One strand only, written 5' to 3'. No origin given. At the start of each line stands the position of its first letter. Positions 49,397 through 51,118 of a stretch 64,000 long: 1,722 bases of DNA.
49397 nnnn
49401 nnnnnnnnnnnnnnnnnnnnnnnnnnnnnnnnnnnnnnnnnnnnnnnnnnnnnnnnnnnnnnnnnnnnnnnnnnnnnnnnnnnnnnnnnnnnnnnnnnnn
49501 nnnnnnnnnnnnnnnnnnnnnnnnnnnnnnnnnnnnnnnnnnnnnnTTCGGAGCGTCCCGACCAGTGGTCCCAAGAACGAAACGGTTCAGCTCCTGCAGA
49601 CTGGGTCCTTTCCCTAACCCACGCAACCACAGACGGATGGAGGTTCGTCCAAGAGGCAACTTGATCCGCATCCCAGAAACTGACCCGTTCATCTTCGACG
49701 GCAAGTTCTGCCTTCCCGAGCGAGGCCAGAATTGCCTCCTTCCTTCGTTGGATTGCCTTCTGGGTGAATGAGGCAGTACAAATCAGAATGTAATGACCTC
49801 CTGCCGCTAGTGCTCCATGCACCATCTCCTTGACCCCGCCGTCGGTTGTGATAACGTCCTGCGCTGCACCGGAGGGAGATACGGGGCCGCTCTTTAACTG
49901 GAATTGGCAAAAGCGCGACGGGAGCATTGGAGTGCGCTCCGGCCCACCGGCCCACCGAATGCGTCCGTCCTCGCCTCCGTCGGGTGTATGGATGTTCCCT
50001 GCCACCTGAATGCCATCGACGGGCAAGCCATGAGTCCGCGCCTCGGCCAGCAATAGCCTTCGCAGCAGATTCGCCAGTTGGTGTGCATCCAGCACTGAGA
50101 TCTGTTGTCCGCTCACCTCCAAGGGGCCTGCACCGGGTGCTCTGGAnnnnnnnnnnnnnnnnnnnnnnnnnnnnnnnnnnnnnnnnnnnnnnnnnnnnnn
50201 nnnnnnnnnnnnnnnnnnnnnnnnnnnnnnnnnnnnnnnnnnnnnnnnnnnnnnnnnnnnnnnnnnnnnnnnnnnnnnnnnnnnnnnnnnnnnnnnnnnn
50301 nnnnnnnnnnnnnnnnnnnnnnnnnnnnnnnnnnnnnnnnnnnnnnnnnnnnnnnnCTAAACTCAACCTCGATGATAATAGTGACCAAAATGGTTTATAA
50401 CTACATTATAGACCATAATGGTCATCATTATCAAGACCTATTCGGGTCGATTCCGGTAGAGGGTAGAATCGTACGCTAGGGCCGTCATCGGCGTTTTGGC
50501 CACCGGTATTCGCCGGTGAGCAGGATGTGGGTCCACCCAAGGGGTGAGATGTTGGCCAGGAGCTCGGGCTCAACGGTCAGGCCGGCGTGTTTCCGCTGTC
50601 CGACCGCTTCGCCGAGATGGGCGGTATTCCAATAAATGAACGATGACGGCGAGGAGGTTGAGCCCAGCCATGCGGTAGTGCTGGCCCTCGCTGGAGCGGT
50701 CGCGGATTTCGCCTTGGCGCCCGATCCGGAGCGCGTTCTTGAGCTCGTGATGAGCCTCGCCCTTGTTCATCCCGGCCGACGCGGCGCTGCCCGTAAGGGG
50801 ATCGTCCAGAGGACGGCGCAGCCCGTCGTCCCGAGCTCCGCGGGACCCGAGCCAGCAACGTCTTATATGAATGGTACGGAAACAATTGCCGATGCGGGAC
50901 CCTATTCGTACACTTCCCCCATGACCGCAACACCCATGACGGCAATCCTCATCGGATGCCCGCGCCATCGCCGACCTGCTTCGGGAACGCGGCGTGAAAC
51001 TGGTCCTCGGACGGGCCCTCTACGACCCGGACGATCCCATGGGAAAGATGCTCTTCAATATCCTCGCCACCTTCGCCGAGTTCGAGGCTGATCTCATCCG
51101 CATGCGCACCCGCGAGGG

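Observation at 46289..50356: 1355-aa single-gene HTH + Mrr-like nuclease + STAND NTPase + giant helical-repeat sensor (Avs-like with a DNA-binding head)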

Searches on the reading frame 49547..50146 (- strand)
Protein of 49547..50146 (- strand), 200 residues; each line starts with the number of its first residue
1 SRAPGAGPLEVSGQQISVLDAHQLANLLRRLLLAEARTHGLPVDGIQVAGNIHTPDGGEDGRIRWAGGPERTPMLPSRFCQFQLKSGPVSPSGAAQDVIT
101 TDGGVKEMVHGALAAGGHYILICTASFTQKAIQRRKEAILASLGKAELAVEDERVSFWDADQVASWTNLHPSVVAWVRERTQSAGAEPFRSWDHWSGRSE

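Call 53: search_protein_families(library=pfam, alignment_id=A3, max_evalue=10)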
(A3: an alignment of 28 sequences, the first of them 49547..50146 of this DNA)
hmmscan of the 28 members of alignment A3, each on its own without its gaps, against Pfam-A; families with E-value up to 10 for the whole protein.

A. member 1, window:49547-50146:- (200 aa): 1 family
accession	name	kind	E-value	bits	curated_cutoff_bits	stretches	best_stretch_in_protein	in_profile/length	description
PF01193.29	RNA_pol_L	-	0.2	11.8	24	1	22-37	9-24/74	RNA polymerase Rpb3/Rpb11 dimerisation domain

B. families by the number of members that match (of 28 scanned): 22 families
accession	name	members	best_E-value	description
PF02662.21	FlpD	2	0.018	Methyl-viologen-reducing hydrogenase, delta subunit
PF11836.14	Phage_TAC_11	2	0.053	Phage tail tube protein, GTA-gp10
PF15731.11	MqsA_antitoxin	1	5.7e-14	Antitoxin component of bacterial toxin-antitoxin system, MqsA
PF13560.12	HTH_31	1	2.6e-05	Helix-turn-helix domain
PF01381.28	HTH_3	1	0.0016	Helix-turn-helix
PF02120.21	Flg_hook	1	0.017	Flagellar hook-length control protein FliK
PF24625.1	DUF7626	1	0.019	Domain of unknown function (DUF7626)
PF14280.11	DUF4365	1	0.033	Domain of unknown function (DUF4365)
PF00532.27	Peripla_BP_1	1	0.048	Periplasmic binding proteins and sugar binding domain of LacI family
PF09778.15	Guanylate_cyc_2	1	0.055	Guanylylate cyclase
PF25532.1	CH_CAMSAP2_N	1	0.067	CAMSAP2-like, calponin-homology domain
PF04591.17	DUF596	1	0.073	Protein of unknown function, DUF596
PF24018.1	DUF7331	1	0.085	Family of unknown function (DUF7331)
PF10432.14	bact-PGI_C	1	0.086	Bacterial phospho-glucose isomerase C-terminal SIS domain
PF01784.24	DUF34_NIF3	1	0.12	Duf34/NIF3 (NGG1p interacting factor 3)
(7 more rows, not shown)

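Call 63: predict_structure(alignment_id=A4)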
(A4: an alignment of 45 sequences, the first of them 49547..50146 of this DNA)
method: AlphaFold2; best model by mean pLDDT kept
length: 200 residues; sequences in the alignment: 45
mean_pLDDT: 84.6   pTM: 0.81
mean pLDDT of the five models: 84.6, 84.6, 82.3, 81.0, 79.8
residues with pLDDT >= 90: 136; 70-90: 28; 50-70: 12; < 50: 24
segments of 3 or more residues with pLDDT < 50: 1-6, 53-58, 184-191, 197-200
pLDDT, mean of each block of 10 residues (from residue 1): 52 94 92 93 83 50 86 93 92 94 91 94 96 98 95 96 97 94 53 50
secondary structure, 60 per line:
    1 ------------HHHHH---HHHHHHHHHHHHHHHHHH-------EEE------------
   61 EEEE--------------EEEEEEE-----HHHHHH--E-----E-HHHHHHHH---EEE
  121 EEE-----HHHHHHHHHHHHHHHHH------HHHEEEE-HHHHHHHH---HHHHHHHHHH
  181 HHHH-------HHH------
elements in order: H13-17 H21-38 E46-48 E61-64 E79-85 H91-96 H107-114 E118-123 H129-145 E155-158 H160-167 H171-184

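Call 68: fold_search(model_id=the predicted structure, library=pdb)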
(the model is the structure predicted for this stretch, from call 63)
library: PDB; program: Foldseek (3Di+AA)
matches with E <= 10: 486; with E <= 0.001: 0
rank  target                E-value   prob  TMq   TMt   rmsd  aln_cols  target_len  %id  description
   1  1wtd_A                1.5e-02  0.82  0.40  0.32  13.9       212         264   10  Crystal structure of type II restrcition endonuclease, EcoO109I DNA-free form (released 2004-12-14)
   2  1wtd_B                3.7e-02  0.57  0.37  0.30  13.6       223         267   11  Crystal structure of type II restrcition endonuclease, EcoO109I DNA-free form (released 2004-12-14)
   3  1efc_A                7.4e-02  0.33  0.31  0.19  16.4       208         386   12  INTACT ELONGATION FACTOR FROM E.COLI (released 1999-03-18)
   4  5lzw_jj               7.8e-02  0.13  0.23  0.13  18.2       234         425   12  Structure of the mammalian rescue complex with Pelota and Hbs1l assembled on a truncated mRNA. (released 2016-11-30)
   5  8fr3_A                8.9e-02  0.30  0.30  0.19  16.0       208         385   11  E. coli EF-Tu in complex with KKL-55 (released 2023-09-20)
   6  5opd_B                8.9e-02  0.25  0.28  0.18  16.3       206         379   12  Structure of phosphorylated EF-Tu in complex with GTP (released 2018-08-29)
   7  8v9l_x                8.9e-02  0.23  0.29  0.18  16.6       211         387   11  Cryo-EM structure of the Mycobacterium smegmatis 70S ribosome in complex with hibernation factor Msmeg1130 (Balon) and (released 2024-02-07)
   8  6wd8_8                9.4e-02  0.25  0.30  0.19  16.5       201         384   14  Cryo-EM of elongating ribosome with EF-Tu*GTP elucidates tRNA proofreading (Cognate Structure III-A) (released 2020-07-08)
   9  7bbn_A                1.0e-01  0.23  0.29  0.19  16.3       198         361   12  Crystal structure of an ancient sequence-reconstructed Elongation Factor Tu (node 317) (released 2022-01-19)
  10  3u6b_A                1.1e-01  0.23  0.30  0.19  16.1       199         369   12  Ef-tu (escherichia coli) in complex with nvp-ldi028 (released 2012-02-08)
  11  5w7q                  1.1e-01  0.23  0.29  0.19  16.0       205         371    9  Crystal Structure of Reconstructed Bacterial Elongation Factor Node 168 (released 2018-04-25)
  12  6gfu                  1.1e-01  0.21  0.28  0.17  16.6       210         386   10  Crystal structure of an ancient sequence-reconstructed Elongation Factor Tu (node 262) (released 2019-05-22)
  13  4pc3_B                1.1e-01  0.20  0.28  0.17  16.6       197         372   10  Elongation factor Tu:Ts complex with partially bound GDP (released 2015-05-06)
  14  5mi8_B                1.2e-01  0.25  0.30  0.19  16.3       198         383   14  Structure of the phosphomimetic mutant of EF-Tu T383E (released 2017-12-20)
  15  5mi9_B                1.4e-01  0.23  0.30  0.19  16.4       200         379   11  Structure of the phosphomimetic mutant of the elongation factor EF-Tu T62E (released 2017-12-20)
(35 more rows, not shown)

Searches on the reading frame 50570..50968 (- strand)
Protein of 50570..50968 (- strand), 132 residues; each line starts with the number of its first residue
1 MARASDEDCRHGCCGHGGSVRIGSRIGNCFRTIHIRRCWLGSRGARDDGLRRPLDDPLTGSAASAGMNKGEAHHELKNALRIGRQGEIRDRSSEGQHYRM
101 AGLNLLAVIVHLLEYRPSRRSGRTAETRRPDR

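Call 11: search_protein_families(library=pfam, proteins=[window:50570-50968:-], max_evalue=0.001)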
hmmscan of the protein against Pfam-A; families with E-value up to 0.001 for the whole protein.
window:50570-50968:- (132 aa): 1 family
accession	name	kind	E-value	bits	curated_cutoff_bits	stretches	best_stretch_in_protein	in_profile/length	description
PF01526.23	DDE_Tnp_Tn3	-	5.2e-10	39.1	24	1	55-112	290-347/389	Tn3 transposase DDE domain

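Call 13: search_protein_families(library=padloc, proteins=[window:50570-50968:-], max_evalue=0.001)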
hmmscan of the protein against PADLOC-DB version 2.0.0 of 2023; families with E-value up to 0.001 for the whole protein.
window:50570-50968:- (132 aa): 0 families
